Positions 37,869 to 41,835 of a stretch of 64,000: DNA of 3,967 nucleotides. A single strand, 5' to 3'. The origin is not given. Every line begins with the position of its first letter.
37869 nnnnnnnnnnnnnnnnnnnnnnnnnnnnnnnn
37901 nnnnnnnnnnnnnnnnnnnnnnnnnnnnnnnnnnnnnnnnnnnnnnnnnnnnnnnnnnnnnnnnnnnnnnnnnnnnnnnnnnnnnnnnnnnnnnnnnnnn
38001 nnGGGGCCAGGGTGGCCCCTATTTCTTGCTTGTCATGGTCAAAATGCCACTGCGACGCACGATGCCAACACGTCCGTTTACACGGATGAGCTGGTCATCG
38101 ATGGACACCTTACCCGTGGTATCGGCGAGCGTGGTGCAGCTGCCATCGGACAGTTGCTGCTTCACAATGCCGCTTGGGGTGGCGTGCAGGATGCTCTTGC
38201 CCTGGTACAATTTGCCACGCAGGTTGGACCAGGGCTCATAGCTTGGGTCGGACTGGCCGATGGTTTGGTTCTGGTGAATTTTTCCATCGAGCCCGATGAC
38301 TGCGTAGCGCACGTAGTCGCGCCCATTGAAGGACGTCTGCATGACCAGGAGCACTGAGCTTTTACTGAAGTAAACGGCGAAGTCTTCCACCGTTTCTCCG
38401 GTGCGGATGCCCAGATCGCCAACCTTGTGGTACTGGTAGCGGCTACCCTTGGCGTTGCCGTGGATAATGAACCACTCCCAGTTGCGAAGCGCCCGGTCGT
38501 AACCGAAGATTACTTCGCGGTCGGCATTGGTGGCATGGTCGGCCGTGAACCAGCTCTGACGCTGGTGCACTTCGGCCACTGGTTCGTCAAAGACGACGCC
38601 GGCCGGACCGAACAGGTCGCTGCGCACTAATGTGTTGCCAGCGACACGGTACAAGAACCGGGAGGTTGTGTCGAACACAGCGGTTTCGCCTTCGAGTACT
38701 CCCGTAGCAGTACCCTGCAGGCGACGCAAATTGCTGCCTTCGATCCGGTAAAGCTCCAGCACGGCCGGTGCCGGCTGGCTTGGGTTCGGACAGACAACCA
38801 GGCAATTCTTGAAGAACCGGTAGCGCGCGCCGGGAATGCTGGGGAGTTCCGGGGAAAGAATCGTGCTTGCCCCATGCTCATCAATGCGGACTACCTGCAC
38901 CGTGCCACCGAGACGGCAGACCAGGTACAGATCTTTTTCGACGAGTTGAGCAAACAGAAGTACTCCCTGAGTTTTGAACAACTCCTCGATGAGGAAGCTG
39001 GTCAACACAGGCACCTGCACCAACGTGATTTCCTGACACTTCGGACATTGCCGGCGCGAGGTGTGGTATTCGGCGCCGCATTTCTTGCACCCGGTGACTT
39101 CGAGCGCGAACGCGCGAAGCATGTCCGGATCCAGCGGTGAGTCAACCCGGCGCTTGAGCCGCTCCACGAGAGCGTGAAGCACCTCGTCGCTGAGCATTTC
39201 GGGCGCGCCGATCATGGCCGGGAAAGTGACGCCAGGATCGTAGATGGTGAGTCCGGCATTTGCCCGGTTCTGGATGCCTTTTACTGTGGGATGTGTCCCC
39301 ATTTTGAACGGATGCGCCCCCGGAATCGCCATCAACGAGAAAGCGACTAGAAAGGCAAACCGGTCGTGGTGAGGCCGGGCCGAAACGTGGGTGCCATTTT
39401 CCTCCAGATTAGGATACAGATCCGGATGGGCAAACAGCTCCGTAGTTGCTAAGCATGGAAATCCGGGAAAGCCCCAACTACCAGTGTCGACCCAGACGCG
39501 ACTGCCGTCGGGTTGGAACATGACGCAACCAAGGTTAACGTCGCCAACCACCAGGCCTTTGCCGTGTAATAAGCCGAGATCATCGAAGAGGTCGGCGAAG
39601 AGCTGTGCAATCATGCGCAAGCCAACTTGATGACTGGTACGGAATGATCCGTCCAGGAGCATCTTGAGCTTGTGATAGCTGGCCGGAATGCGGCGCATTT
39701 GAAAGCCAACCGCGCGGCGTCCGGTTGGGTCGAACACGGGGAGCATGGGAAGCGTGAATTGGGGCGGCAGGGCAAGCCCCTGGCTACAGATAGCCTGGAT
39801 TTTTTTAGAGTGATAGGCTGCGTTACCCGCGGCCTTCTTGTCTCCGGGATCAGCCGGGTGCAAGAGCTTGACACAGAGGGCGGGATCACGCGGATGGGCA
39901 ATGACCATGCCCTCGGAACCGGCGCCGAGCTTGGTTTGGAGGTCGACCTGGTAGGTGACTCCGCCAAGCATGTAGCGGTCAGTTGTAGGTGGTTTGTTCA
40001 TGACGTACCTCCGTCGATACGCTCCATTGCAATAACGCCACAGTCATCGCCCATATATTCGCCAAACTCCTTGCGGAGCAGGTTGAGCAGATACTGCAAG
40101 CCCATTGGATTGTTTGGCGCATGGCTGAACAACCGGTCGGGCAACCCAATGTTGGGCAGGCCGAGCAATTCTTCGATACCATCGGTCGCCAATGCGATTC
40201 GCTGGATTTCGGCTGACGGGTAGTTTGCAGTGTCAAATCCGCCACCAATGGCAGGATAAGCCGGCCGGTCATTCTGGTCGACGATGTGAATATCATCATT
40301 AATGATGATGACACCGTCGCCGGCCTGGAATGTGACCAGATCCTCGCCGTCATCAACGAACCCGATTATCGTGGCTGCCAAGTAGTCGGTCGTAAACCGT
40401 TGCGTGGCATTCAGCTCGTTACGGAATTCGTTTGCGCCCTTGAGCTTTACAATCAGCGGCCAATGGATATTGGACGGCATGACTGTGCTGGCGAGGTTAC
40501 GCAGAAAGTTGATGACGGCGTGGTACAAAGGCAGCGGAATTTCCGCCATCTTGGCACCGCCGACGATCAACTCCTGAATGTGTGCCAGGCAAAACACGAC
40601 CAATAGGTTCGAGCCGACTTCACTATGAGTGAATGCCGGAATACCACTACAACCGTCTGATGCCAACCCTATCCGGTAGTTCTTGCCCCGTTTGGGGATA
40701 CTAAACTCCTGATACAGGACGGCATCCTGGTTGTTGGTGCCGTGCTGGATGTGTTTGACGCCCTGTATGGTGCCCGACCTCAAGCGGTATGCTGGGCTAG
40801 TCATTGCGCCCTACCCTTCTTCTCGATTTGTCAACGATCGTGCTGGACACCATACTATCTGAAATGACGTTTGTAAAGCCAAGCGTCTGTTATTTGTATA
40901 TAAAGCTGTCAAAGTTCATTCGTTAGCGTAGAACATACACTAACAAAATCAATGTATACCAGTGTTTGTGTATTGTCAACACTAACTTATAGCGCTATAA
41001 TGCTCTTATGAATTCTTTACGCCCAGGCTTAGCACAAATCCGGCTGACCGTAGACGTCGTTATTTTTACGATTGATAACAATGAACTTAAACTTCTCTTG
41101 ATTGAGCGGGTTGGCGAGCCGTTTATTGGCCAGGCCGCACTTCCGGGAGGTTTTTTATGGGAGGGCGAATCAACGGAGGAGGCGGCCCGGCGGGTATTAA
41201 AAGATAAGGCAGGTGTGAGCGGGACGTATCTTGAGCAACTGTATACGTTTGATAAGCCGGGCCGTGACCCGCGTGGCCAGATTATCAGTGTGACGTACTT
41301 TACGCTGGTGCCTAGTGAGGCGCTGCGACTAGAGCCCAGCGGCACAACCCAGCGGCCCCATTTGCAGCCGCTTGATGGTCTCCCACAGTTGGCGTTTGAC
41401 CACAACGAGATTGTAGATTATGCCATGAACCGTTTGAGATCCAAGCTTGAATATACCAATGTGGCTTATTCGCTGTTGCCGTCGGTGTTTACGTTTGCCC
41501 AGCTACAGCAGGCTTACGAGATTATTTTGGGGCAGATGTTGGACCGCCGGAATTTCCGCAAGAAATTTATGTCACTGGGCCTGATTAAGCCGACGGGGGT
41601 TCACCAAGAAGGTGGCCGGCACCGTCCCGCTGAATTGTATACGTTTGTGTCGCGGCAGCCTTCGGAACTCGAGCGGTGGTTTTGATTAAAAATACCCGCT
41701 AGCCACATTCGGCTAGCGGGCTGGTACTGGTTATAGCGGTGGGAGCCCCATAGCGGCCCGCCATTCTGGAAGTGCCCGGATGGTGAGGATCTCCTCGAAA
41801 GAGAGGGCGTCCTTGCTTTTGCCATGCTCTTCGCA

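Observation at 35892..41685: TerY-P-like phosphorylation triad (PP2C, Ser/Thr kinase, vWA) with an embedded nicotinamidase, divergent from an NrtR NAD/ADP-ribose regulator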

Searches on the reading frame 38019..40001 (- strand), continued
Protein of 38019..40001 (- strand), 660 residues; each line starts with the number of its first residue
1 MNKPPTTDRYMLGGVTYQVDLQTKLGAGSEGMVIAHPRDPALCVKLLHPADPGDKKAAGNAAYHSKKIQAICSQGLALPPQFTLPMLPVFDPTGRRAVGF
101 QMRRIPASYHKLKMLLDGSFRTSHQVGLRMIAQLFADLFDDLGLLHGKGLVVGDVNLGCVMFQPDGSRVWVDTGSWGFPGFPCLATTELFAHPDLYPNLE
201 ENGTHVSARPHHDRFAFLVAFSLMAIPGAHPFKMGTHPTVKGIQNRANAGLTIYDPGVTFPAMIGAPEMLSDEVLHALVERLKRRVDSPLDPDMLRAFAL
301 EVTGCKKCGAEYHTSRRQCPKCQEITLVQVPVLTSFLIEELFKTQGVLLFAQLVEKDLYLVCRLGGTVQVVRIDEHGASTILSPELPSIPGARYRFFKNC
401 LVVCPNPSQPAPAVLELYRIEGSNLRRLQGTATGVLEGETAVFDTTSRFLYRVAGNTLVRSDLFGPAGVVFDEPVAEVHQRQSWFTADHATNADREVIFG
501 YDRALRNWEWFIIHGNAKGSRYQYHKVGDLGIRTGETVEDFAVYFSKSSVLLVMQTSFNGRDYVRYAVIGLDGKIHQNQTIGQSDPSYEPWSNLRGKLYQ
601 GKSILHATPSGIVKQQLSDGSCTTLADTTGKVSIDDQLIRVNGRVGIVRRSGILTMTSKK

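Call 74: find_related_loci(query=A2, collection=genome_contigs, flank=9000)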
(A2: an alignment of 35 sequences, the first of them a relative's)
Query A2 (660 aa) in genome_contigs; peptide patterns used: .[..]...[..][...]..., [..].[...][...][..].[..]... (x = any residue, [..] = any of these).
106 stretches matched a pattern; 10 encode a relative of the query (tblastn E <= 1e-3); 10 distinct loci.
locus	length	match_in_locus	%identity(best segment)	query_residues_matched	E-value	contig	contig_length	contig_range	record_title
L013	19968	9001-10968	68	6-660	0e+0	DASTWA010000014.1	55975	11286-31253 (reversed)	MAG TPA_asm: Candidatus Saccharimonadales bacterium isolate SMAG_U2374 k141_130505, whole genome shotgun sequence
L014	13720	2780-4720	48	10-659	0e+0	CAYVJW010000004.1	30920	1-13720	MAG TPA_asm: uncultured Candidatus Peribacteria bacterium isolate binchicken_co65_50 genome assembly, contig: NODE_5956_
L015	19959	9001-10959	47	10-659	0e+0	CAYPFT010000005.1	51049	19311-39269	MAG TPA_asm: uncultured Candidatus Saccharibacteria bacterium isolate SRP090828_co3_53 genome assembly, contig: NODE_66_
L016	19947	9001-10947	46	10-660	0e+0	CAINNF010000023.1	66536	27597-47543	Candidatus Adlerbacteria bacterium isolate C24_bin-0997 genome assembly, contig: bin-0997:23/25, whole genome shotgun se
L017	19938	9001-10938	47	10-657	0e+0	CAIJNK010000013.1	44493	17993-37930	uncultured bacterium isolate AlinenLipids_bin-6017 genome assembly, contig: bin-6017:13/22, whole genome shotgun sequenc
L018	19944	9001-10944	44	9-660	0e+0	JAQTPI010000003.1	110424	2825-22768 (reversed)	MAG: Patescibacteria group bacterium isolate STB_112 NODE_400_length_110424_cov_6.248602_Sandtown_B, whole genome shotgu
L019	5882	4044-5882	48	10-627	0e+0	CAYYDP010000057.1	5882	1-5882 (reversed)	MAG TPA_asm: uncultured Gammaproteobacteria bacterium isolate SRP239054_co1_193 genome assembly, contig: NODE_11925_leng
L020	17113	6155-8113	47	10-659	0e+0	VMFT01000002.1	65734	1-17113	MAG: Parcubacteria group bacterium Gr01-1014_29 G01um101429_scaffold_180, whole genome shotgun sequence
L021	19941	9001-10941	48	10-659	0e+0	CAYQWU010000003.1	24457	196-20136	MAG TPA_asm: uncultured Candidatus Peribacteria bacterium isolate SRP286056_co3_294 genome assembly, contig: NODE_1757_l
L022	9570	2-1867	39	38-659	2e-163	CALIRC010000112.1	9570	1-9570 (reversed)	MAG: Candidatus Pacebacteria bacterium isolate R4_Bin_METABAT__73_1 genome assembly, contig: c_000005321857, whole genom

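Call 77: search_protein_families(library=padloc, alignment_id=A2, max_evalue=1)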
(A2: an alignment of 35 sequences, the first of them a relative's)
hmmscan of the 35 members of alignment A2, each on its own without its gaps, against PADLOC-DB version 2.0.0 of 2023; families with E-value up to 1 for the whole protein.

A. member 1, P0039 (660 aa): 0 families

B. families by the number of members that match (of 35 scanned): 4 families
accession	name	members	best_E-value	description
PDLC03672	HEase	2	0.0034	homing endonuclease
PDLC02570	DrmA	1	0.015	DrmA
PDLC03862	LmuB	1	0.029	-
PDLC00058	DruK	1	0.05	PD-(D/E)XK nuclease superfamily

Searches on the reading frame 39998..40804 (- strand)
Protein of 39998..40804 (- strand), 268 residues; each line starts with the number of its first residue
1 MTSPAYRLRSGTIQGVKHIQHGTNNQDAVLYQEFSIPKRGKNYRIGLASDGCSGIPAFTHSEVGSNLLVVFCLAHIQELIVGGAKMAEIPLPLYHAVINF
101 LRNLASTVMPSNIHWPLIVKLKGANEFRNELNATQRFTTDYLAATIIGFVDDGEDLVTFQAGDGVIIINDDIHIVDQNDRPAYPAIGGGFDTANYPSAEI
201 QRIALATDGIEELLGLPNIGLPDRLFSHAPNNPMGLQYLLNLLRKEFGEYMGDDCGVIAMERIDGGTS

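Call 3: search_protein_families(library=pfam, proteins=[window:39998-40804:-], max_evalue=0.01)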
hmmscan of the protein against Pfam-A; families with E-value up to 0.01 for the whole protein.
window:39998-40804:- (268 aa): 1 family
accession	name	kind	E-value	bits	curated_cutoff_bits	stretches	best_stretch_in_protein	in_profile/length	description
PF13672.11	PP2C_2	-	2.5e-11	44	24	1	15-213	2-177/209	Protein phosphatase 2C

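Call 4: search_protein_families(library=padloc, proteins=[window:39998-40804:-], max_evalue=0.01)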
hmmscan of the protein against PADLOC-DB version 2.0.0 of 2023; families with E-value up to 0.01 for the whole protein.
window:39998-40804:- (268 aa): 0 families

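Call 6: search_protein_families(library=ncbifam, proteins=[window:39998-40804:-], max_evalue=1)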
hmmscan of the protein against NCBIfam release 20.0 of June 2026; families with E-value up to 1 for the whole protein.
window:39998-40804:- (268 aa): 0 families

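Call 7: search_protein_families(library=phrogs, proteins=[window:39998-40804:-], max_evalue=0.01)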
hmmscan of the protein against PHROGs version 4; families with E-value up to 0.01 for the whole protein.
window:39998-40804:- (268 aa): 0 families

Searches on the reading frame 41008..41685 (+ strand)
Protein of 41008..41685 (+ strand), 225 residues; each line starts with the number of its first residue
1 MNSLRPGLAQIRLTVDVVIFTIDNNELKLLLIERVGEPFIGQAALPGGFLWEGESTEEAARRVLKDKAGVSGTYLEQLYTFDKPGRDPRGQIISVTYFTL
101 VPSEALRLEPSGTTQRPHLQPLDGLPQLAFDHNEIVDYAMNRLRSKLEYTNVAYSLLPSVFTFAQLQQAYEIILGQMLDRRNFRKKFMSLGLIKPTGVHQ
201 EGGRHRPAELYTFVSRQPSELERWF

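Call 3: search_protein_families(library=pfam, proteins=[window:41008-41685:+], max_evalue=0.01)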
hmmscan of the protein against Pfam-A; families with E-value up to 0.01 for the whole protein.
window:41008-41685:+ (225 aa): 3 families
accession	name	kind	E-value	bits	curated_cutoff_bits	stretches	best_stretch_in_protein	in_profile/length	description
PF21906.2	NrtR_WHD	-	4.2e-23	81.7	27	1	154-213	2-61/61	NrtR DNA-binding winged helix domain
PF00293.34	NUDIX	-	3.4e-12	47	21.1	1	14-125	3-118/134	NUDIX domain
PF19368.5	AraR_C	-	5.4e-12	46.2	23.8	1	149-215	1-68/82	AraR C-terminal winged HTH domain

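Call 4: search_protein_families(library=padloc, proteins=[window:41008-41685:+], max_evalue=0.01)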
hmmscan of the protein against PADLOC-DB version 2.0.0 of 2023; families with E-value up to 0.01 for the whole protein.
window:41008-41685:+ (225 aa): 0 families

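Call 6: search_protein_families(library=ncbifam, proteins=[window:41008-41685:+], max_evalue=1)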
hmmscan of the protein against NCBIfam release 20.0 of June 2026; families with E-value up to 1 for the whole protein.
window:41008-41685:+ (225 aa): 13 families
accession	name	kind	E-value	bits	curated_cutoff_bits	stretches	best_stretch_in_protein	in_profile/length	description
NF050029.2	TransRepNtr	equivalog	4.9e-44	150.6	400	1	13-214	22-226/245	ADPR responsive transcriptional repressor NtrR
NF003790.0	PRK05379.2-2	equivalog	2.9e-07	29.9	403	1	10-114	215-320/354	bifunctional nicotinamide mononucleotide adenylyltransferase/ADP-ribose pyrophosphatase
NF003786.0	PRK05379.1-2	equivalog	1.1e-06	28.2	397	1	13-125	219-335/354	bifunctional nicotinamide-nucleotide adenylyltransferase/Nudix hydroxylase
NF003787.0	PRK05379.1-4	equivalog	3.8e-05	22.8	449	1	14-127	210-326/346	bifunctional nicotinamide-nucleotide adenylyltransferase/Nudix hydroxylase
NF003791.0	PRK05379.2-3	equivalog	0.00018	20.8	409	1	27-103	213-295/340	bifunctional nicotinamide-nucleotide adenylyltransferase/Nudix hydroxylase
NF003788.0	PRK05379.1-5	equivalog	0.00028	20.3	354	1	28-103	225-306/351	bifunctional nicotinamide-nucleotide adenylyltransferase/Nudix hydroxylase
NF006530.0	PRK08999.1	equivalog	0.0095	15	245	1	14-81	5-73/315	Nudix family hydrolase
TIGR00586.1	mutt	equivalog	0.011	15.7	97.9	1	16-82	8-73/129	8-oxo-dGTP diphosphatase MutT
NF008044.0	PRK10776.1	equivalog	0.021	14.7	148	1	17-83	6-73/130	8-oxo-dGTP diphosphatase MutT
NF008736.0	PRK11762.1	equivalog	0.039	13.5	169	1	17-80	50-113/186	ADP compounds hydrolase NudE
NF003785.0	PRK05379.1-1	equivalog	0.041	13.1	418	1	14-95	205-288/347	bifunctional nicotinamide-nucleotide adenylyltransferase/Nudix hydroxylase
NF012016.0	PRK15472.1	equivalog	0.065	12.9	95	1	37-69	27-59/141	nucleoside triphosphatase NudI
NF011963.0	PRK15434.1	subfamily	0.11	12.2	146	1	19-70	21-72/159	GDP-mannose mannosyl hydrolase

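Call 7: search_protein_families(library=phrogs, proteins=[window:41008-41685:+], max_evalue=0.01)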
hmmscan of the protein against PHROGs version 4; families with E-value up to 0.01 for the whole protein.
window:41008-41685:+ (225 aa): 2 families
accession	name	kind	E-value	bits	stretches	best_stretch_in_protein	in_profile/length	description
phrog_1198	-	other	7.7e-18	66.1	1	11-213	37-246/253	MutT/NUDIX hydrolase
phrog_10313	-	other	2.9e-05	24.9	1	14-100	13-96/159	nudix hydrolase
